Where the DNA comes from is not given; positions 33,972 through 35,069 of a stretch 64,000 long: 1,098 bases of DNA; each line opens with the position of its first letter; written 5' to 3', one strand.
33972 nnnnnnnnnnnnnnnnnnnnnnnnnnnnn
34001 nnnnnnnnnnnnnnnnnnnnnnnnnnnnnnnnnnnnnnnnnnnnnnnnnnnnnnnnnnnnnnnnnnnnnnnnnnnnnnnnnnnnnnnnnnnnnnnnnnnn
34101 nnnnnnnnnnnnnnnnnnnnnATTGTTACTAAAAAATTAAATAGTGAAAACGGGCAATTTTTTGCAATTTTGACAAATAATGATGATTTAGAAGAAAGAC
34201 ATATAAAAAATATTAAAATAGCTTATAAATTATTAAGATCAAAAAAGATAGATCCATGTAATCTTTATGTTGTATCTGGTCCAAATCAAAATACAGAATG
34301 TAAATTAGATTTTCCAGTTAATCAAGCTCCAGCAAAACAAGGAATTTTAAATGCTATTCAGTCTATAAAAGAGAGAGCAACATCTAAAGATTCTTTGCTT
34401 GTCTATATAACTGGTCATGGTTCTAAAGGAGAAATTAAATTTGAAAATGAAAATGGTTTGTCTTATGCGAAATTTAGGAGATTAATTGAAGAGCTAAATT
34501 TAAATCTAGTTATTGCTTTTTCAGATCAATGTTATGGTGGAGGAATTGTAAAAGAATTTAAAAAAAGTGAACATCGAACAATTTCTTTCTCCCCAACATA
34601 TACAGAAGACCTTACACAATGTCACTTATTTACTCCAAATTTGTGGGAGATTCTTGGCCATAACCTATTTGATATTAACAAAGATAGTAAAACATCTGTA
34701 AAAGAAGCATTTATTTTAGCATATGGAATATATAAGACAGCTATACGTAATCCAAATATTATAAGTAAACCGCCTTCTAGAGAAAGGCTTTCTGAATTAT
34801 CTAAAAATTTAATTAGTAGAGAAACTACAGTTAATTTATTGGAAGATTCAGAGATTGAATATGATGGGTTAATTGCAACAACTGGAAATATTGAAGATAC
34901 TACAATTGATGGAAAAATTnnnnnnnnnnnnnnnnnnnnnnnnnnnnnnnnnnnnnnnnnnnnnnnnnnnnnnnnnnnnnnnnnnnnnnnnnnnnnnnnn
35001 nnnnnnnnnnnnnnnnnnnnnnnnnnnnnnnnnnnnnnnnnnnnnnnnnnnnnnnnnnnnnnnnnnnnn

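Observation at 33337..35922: Thioredoxin / membrane caspase-like-thioredoxin fusion / dead paralogue: a candidate redox-linked surface protease module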

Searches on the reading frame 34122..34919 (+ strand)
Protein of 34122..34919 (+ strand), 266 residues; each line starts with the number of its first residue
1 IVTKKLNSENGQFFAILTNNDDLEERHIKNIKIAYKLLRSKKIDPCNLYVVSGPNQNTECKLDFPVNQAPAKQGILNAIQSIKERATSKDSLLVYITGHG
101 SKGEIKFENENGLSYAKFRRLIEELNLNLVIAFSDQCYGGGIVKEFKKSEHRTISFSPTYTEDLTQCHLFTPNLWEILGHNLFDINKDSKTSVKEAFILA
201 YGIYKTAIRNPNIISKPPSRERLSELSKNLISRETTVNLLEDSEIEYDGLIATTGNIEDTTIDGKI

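Call 9: find_homologous_proteins(query=window:34122-34919:+, max_evalue=10)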
Query window:34122-34919:+: 591 candidates shared short words with the query, none scored E <= 10.
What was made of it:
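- Tried and rejected: The middle domain alone returned nothing (call 9).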

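Call 14: search_protein_representatives(protein=window:34122-34919:+)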
Query: 266 residues. Proteins with E-value up to 0.001 (for the whole library): 278; up to 1e-10: 48; up to 1e-30: 5. The best 150 are listed.
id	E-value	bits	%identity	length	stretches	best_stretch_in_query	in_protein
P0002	2.4e-138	475.9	95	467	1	1-229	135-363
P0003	1.1e-48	182.1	42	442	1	12-221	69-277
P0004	1.8e-47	178.2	40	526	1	10-265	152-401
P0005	3.9e-45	170.5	41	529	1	11-266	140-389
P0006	6.3e-38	146.9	39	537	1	13-266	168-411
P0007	2.3e-23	99.2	29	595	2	4-209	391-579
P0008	7.6e-21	91.0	32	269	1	9-210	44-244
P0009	3.9e-19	85.3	33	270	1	11-209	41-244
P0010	2.0e-18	83.0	40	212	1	7-124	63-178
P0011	4.0e-18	82.1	29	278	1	7-197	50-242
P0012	1.1e-16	77.3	27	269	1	12-209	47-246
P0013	1.5e-16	76.9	28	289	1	12-208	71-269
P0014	2.1e-16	76.4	32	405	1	12-199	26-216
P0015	4.2e-16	75.4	33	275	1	14-200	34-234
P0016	5.8e-16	75.0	33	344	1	13-200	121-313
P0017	6.8e-16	74.7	32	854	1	4-212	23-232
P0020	3.9e-15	72.3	32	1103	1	14-213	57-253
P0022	8.8e-15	71.1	30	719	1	11-207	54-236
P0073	5.3e-09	52.1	29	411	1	12-201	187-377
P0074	5.8e-09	52.0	33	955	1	14-207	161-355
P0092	3.5e-08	49.5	30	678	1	14-201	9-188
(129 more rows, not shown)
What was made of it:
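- Tried and rejected: The exhaustive representative search (call 14) was what revealed the family.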

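Call 15: search_protein_families(library=pfam, proteins=[P0003, P0004, P0005, P0006, P0007, P0008, P0009, P0011, P0014, P0017], max_evalue=0.01)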
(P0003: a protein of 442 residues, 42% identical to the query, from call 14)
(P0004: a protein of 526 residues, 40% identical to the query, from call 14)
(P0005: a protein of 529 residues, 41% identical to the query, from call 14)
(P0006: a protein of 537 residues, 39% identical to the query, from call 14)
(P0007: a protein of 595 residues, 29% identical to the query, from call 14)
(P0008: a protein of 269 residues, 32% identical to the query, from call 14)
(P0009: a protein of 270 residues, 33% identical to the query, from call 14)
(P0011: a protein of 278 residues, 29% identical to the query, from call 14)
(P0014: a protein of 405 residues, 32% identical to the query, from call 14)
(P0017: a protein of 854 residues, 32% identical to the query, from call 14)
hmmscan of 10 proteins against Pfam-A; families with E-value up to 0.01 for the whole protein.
P0003 (442 aa): 2 families
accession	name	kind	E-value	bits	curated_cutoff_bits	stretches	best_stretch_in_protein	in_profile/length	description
PF00085.26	Thioredoxin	-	5.3e-06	26.8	23.5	1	325-437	3-102/103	Thioredoxin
PF01650.23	Peptidase_C13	-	2e-05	24.7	22.8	1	145-218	107-183/258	Peptidase C13 family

P0004 (526 aa): 5 families
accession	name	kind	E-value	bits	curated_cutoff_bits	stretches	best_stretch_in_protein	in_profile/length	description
PF00085.26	Thioredoxin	-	1.2e-16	61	23.5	1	415-520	3-102/103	Thioredoxin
PF13098.12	Thioredoxin_2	-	2e-05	25.3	27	1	428-502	3-88/104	Thioredoxin-like domain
PF01650.23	Peptidase_C13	-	2.1e-05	24.6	22.8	1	230-303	106-181/258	Peptidase C13 family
PF13899.12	Thioredoxin_7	-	8.4e-05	23.1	27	1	427-496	14-81/83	Thioredoxin-like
PF13905.12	Thioredoxin_8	-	0.0025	18.6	27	0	432-465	3-38/94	Thioredoxin-like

P0005 (529 aa): 3 families
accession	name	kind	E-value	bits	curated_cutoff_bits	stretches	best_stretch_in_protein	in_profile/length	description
PF00085.26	Thioredoxin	-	1.2e-13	51.4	23.5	1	410-492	3-80/103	Thioredoxin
PF01650.23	Peptidase_C13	-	5.9e-05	23.2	22.8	1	218-288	106-179/258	Peptidase C13 family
PF13098.12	Thioredoxin_2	-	0.0029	18.3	27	1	425-502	5-94/104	Thioredoxin-like domain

P0006 (537 aa): 4 families
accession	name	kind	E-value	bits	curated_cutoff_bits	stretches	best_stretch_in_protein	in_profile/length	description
PF00085.26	Thioredoxin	-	7e-17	61.8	23.5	1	426-530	3-102/103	Thioredoxin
PF13098.12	Thioredoxin_2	-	4.8e-07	30.5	27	1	443-528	7-103/104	Thioredoxin-like domain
PF13899.12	Thioredoxin_7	-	0.00066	20.2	27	1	442-508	18-82/83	Thioredoxin-like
PF01650.23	Peptidase_C13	-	0.0026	17.8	22.8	0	241-299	106-168/258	Peptidase C13 family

P0007 (595 aa): 2 families
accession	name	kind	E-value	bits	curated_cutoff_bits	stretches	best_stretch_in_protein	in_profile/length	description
PF00085.26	Thioredoxin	-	6.9e-09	36.1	23.5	1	290-369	17-102/103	Thioredoxin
PF01650.23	Peptidase_C13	-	2.5e-06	27.7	22.8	1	415-529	70-180/258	Peptidase C13 family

P0008 (269 aa): 1 family
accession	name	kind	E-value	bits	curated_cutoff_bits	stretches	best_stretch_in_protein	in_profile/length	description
PF01650.23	Peptidase_C13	-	1.2e-08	35.3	22.8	1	119-182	107-171/258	Peptidase C13 family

P0009 (270 aa): 1 family
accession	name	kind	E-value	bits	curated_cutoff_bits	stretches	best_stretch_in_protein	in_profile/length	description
PF01650.23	Peptidase_C13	-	1.3e-11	44.9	22.8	1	117-241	105-214/258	Peptidase C13 family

P0011 (278 aa): 3 families
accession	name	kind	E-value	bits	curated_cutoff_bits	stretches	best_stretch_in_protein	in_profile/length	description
PF01650.23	Peptidase_C13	-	3.7e-11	43.5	22.8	1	130-206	107-185/258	Peptidase C13 family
PF00656.27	Peptidase_C14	-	1.3e-05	25.4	21.4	1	56-192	2-141/233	Caspase domain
PF13202.12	EF-hand_5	-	0.0065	16.3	25.9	0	226-240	6-20/25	EF hand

P0014 (405 aa): 4 families
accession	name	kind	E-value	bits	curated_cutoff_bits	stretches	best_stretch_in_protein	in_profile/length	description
PF00085.26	Thioredoxin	-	7.7e-09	35.9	23.5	1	292-391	3-99/103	Thioredoxin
PF01650.23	Peptidase_C13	-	3.9e-07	30.3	22.8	1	91-235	98-248/258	Peptidase C13 family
PF00656.27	Peptidase_C14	-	1.1e-06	28.9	21.4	1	49-172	30-152/233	Caspase domain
PF13098.12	Thioredoxin_2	-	0.00033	21.4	27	1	303-382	3-93/104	Thioredoxin-like domain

P0017 (854 aa): 10 families
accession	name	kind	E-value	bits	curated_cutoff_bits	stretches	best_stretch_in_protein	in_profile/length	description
PF13646.12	HEAT_2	-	4.9e-46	155.4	27.7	4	389-467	4-82/88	HEAT repeats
PF03130.22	HEAT_PBS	-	2.8e-19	67.8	20.9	1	633-656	1-24/27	PBS lyase HEAT-like repeat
PF02985.28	HEAT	-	1.4e-14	53.3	23.5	0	619-643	2-26/31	HEAT repeat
PF00085.26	Thioredoxin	-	6.5e-10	39.4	23.5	1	249-326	17-89/103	Thioredoxin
PF13513.12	HEAT_EZ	-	2.8e-09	37.7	27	0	609-643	20-54/55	HEAT-like repeat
PF00514.29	Arm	-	2.1e-08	34.4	20.6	0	618-642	13-37/41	Armadillo/beta-catenin-like repeat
PF01602.26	Adaptin_N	-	2.9e-07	29.9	37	0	352-443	81-178/524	Adaptin N terminal region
PF21581.3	SCD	-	0.00011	22.9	27.5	0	423-455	37-70/75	Stromalin conservative domain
PF01650.23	Peptidase_C13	-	0.00038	20.5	22.8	1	109-176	107-178/258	Peptidase C13 family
PF12717.13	Cnd1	-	0.0023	18.4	26.4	0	732-785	42-99/162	non-SMC mitotic condensation complex subunit 1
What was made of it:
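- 34671..34706 (+): EF-hand-type loop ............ (D318, N320, D322, S326, E329) between helices 301-313 and 327-343. Predicted Ca2+ site. Weak EF-hand_5 hit in relative P0011 (call 15).
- On MEROPS C14 (metacaspase/orthocaspase): Relatives P0011 and P0014 do pass (25.4 and 28.9 bits against 21.4, call 15), so the family straddles C13 and C14.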

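Call 56: search_protein_families(library=padloc, proteins=[P0014, P0017, P0008, P0092, P0074], max_evalue=0.01)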
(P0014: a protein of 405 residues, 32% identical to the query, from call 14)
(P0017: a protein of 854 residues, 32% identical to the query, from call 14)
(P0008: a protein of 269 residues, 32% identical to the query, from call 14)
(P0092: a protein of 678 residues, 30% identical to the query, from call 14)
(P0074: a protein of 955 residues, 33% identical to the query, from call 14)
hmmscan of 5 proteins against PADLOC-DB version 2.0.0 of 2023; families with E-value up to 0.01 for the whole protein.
P0014 (405 aa): 1 family
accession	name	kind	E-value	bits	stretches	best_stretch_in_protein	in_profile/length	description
PDLC02987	caspase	-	0.00087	16.6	1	82-160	50-137/453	-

P0017 (854 aa): 4 families
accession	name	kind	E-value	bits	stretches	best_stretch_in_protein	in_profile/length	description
PDLC02919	HEAT-ARM_XIII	-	8.1e-19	64.6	2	622-706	552-636/1972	-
PDLC01150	HEAT_CxxC_PDDEXK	-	8e-06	23.3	0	635-707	10-86/288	HEAT_CxxC_PD-DEXK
PDLC02973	WGR_XIII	-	3.7e-05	20.4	0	522-568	792-840/973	-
PDLC03925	OloA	-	0.00048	17.5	0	357-456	114-208/596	-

P0008 (269 aa): 0 families

P0092 (678 aa): 3 families
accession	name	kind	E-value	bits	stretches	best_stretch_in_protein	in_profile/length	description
PDLC01150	HEAT_CxxC_PDDEXK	-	2.5e-05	21.7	1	355-448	10-102/288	HEAT_CxxC_PD-DEXK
PDLC02919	HEAT-ARM_XIII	-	0.00029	16.3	1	354-437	567-642/1972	-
PDLC02973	WGR_XIII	-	0.0036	13.8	1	335-439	96-195/973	-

P0074 (955 aa): 3 families
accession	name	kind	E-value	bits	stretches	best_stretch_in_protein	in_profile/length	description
PDLC04783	PDC-M72A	-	7.8e-83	276.9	4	666-801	230-364/392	-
PDLC02908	Ankyrin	-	7.9e-31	105.1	5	759-855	729-825/880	-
PDLC02203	MzaA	-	5.7e-17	59.2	5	573-630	14-74/683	-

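Call 58: list_cluster_members(proteins=[P0003, P0004, P0007, P0008, P0009, P0014, P0017, P0020, P0022, P0092])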
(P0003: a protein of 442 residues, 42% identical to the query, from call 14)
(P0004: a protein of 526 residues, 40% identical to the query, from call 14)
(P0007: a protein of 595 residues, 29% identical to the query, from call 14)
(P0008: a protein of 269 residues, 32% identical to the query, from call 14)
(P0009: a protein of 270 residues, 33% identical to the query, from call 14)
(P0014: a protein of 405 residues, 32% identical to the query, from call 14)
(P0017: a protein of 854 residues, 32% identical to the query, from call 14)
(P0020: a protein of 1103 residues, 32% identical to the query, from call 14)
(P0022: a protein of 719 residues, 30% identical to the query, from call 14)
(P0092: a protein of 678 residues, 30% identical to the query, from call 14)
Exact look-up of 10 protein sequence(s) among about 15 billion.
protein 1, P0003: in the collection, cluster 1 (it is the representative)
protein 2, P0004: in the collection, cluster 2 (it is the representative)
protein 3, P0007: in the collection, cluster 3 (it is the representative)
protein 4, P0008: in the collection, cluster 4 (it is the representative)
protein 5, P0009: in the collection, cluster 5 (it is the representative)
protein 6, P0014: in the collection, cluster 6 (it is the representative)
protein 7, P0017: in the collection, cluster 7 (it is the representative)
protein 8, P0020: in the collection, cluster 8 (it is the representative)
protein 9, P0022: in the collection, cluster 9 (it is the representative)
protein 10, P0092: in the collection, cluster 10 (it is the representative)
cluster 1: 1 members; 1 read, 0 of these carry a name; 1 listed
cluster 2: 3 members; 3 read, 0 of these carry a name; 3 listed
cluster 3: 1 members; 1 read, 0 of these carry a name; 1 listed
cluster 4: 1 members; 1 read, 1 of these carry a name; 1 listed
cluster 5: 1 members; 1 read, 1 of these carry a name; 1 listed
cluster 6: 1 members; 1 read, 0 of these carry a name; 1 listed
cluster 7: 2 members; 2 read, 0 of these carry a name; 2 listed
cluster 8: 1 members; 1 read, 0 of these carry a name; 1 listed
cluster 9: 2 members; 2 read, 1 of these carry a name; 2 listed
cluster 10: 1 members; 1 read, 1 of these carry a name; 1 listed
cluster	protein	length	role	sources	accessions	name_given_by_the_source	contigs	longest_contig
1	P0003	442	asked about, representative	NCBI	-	-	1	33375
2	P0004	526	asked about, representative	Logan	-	-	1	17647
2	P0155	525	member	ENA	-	-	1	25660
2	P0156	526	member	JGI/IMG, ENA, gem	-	-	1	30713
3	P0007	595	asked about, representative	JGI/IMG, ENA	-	-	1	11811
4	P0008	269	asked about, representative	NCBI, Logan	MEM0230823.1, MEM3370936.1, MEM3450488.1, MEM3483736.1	MAG: hypothetical protein QXW00_03270 [Candidatus Woesearchaeota archaeon]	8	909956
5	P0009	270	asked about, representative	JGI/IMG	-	hypothetical protein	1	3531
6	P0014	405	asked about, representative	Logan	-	-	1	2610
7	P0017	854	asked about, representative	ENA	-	-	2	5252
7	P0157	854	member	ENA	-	-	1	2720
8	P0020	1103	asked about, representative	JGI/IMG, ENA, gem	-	-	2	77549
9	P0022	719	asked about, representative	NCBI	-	-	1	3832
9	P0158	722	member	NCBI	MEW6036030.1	MAG: HEAT repeat domain-containing protein [Candidatus Micrarchaeota archaeon]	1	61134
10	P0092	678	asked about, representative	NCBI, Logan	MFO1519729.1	MAG: HEAT repeat domain-containing protein [bacterium]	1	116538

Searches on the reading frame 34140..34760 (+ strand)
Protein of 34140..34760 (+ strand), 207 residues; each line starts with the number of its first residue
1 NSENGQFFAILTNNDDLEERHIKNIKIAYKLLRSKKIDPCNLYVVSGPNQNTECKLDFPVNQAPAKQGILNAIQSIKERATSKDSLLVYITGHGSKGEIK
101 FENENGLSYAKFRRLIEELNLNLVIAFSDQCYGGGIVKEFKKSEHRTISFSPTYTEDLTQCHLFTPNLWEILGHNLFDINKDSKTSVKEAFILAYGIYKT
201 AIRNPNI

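Call 52: search_solved_structures(query=A4, max_evalue=0.001, show_alignments=4)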
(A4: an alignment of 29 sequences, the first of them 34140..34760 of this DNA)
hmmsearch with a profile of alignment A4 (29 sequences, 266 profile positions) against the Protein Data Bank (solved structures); distinct sequences matched with E-value up to 0.001: 42.
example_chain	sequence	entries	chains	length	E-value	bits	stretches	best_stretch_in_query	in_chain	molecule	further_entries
6w8s_A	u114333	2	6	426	2.7e-14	56.1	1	64-185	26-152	Metacaspase-4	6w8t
6w8r_A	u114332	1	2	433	8.4e-12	47.9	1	64-185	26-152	Metacaspase-4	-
5h0i_A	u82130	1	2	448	5.2e-11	45.4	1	41-87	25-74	Asparaginyl endopeptidase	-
7w72_K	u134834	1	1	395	1.3e-10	44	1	118-198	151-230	GPI-anchor transamidase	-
6dhi_A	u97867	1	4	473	3.2e-10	42.8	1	39-87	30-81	Asparaginyl endopeptidase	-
9ub7_C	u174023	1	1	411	6.7e-10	41.7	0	118-202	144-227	GPI-anchor transamidase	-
7wld_K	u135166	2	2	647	7e-10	41.6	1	118-198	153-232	GPI-anchor transamidase | GPI-anchor transamidase,GFP-like fluorescent chromoprotein cFP484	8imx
8ae5_A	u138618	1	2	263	1.1e-09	41.1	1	117-205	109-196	Legumain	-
5lua_A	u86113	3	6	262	1.2e-09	40.8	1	117-206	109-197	Legumain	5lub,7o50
5lu8_A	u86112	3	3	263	1.2e-09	40.8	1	117-206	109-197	Legumain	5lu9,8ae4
4n6n_A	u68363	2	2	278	1.6e-09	40.5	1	117-206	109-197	Legumain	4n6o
9va4_A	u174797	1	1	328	1.8e-09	40.3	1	26-87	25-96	plant legumain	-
7fqh_A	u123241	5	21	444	1.9e-09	40.2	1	118-205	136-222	Legumain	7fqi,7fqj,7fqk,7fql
4fgu_A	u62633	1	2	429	3.4e-09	39.4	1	118-205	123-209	Legumain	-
4aw9_A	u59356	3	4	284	3.5e-09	39.3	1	117-206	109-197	LEGUMAIN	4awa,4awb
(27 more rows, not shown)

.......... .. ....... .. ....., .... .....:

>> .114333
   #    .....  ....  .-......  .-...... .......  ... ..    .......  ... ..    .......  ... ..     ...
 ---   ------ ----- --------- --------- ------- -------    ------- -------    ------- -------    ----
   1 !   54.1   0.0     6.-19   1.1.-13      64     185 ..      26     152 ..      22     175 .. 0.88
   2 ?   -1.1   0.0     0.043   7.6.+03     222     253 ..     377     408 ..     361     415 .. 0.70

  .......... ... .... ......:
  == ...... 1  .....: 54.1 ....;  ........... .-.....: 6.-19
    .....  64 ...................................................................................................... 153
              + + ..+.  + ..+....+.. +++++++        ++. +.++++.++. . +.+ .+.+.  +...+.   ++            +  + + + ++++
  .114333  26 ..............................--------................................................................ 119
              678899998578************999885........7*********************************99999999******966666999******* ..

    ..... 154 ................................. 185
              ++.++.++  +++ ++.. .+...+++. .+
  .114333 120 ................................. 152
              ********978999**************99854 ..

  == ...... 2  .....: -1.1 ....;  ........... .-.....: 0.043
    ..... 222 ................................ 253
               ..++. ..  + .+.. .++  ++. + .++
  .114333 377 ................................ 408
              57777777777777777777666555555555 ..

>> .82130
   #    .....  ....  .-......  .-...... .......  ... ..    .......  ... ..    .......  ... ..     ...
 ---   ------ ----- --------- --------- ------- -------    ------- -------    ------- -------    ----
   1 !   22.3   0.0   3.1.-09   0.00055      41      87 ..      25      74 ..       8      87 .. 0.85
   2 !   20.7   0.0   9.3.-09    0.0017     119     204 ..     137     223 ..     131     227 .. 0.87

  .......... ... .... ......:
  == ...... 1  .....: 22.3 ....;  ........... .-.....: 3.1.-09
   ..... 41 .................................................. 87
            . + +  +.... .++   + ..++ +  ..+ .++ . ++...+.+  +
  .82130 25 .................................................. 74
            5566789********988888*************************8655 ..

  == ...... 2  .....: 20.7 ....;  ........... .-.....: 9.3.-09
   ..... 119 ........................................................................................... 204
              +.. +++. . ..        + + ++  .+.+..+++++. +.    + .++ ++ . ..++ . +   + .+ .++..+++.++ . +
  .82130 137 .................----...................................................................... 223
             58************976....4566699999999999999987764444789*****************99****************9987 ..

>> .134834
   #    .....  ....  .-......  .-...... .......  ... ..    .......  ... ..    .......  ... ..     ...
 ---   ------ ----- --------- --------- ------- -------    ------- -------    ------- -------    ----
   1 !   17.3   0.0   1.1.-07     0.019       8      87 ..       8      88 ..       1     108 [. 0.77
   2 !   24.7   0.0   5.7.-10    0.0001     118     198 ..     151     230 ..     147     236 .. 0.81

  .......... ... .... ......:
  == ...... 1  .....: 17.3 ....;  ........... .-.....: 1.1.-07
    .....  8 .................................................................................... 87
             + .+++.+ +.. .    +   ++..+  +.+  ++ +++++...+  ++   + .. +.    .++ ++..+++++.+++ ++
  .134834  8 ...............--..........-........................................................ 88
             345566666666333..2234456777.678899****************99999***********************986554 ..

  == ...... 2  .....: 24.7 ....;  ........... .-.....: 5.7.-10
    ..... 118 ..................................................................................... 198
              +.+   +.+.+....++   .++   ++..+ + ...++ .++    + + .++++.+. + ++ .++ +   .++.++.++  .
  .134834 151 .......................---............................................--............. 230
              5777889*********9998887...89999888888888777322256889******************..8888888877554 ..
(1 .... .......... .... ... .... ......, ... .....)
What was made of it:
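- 34197..34202 (+): Arg160-His161, aligned with the 'YRH' of legumain/GPI8 (S1-pocket region). Profile alignment to 5h0i and 7w72_K (call 52).
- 34524..34532 (+): Asp269-Gln-Cys271: catalytic Cys271 with a conserved Asp two residues before it. Cys is invariant and aligns with the catalytic Cys of OaAEP1, metacaspase-4 and PIGK (call 52).
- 34620..34622 (+): Cys301, a second conserved cysteine at the start of the loop equivalent to the legumain c341 (non-prime substrate) loop. Aligns with the OaAEP1 'SSWC' cysteine (call 52).
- On MEROPS clan CD, family C13 (legumain/GPI8): His233 and Cys271 align with TDHG/EACESG of OaAEP1 and TGHGG/DTCQG of PIGK (call 52). Arg160-His161 are present and aligned (call 52).
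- On MEROPS C14 (metacaspase/orthocaspase): Asp269-x-Cys271 aligns with SDSC of AtMC4 (call 52).
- Closest known: Legumain / asparaginyl endopeptidase. Same: It has the same order of catalytic His then Cys, and an 'RH' after the first strand (call 52).
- Closest known: GPI transamidase catalytic subunit PIGK/GPI8. Same: The TGHG and DxC motifs align (call 52).
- Closest known: Type II metacaspases. Same: AtMC4 is the best sequence-profile hit in the PDB (E 2.7e-14, call 52).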
